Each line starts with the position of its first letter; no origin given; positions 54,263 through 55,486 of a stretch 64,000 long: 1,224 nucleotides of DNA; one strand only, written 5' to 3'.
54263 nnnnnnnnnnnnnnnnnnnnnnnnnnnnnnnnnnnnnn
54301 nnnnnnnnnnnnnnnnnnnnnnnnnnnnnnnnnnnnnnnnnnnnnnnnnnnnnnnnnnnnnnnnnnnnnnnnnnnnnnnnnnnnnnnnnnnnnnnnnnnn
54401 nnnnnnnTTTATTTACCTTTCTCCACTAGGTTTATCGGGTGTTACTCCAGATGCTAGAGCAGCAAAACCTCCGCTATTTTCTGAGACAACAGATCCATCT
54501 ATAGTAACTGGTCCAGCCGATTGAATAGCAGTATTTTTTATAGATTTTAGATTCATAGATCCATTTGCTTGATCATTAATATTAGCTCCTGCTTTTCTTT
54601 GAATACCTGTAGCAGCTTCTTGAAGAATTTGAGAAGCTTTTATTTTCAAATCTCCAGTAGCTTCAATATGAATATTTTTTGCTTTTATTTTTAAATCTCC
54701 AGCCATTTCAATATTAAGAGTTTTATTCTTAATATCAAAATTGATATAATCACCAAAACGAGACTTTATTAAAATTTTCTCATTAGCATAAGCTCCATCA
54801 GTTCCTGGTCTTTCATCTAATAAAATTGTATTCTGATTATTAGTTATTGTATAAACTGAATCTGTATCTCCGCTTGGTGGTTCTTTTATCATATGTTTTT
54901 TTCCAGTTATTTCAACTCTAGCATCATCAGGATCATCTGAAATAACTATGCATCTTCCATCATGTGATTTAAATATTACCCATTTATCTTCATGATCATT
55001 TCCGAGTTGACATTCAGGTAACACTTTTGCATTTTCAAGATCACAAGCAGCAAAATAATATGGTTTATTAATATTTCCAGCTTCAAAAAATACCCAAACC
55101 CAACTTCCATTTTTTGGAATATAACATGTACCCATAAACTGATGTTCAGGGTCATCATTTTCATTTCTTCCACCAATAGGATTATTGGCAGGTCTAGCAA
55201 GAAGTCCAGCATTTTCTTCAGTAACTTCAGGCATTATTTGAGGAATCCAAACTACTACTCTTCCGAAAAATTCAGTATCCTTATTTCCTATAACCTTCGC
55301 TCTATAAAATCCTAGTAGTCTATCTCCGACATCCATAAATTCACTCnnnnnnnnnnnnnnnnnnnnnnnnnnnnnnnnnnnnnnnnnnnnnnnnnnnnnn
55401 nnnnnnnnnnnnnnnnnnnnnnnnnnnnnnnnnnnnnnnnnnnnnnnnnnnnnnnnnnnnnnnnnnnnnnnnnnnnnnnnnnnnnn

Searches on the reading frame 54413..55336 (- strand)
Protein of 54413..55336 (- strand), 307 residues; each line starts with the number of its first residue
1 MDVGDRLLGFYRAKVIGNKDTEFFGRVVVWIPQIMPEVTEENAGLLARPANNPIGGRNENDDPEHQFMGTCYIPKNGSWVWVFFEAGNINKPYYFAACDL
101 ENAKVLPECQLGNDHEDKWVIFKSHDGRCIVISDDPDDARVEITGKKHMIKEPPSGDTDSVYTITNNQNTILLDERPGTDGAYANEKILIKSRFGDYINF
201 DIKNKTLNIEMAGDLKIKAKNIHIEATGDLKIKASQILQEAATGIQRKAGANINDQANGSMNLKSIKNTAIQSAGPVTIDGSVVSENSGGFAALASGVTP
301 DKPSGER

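Call 38: search_protein_families(library=phrogs, proteins=[window:54413-55336:-], max_evalue=0.01)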
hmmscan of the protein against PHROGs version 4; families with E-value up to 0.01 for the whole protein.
window:54413-55336:- (307 aa): 2 families
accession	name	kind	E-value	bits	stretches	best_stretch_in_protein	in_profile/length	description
phrog_9992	-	tail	0.00051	20.7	1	194-289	107-214/228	baseplate assembly protein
phrog_430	-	tail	0.0012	18.3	0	205-294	455-545/868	baseplate hub subunit and tail lysozyme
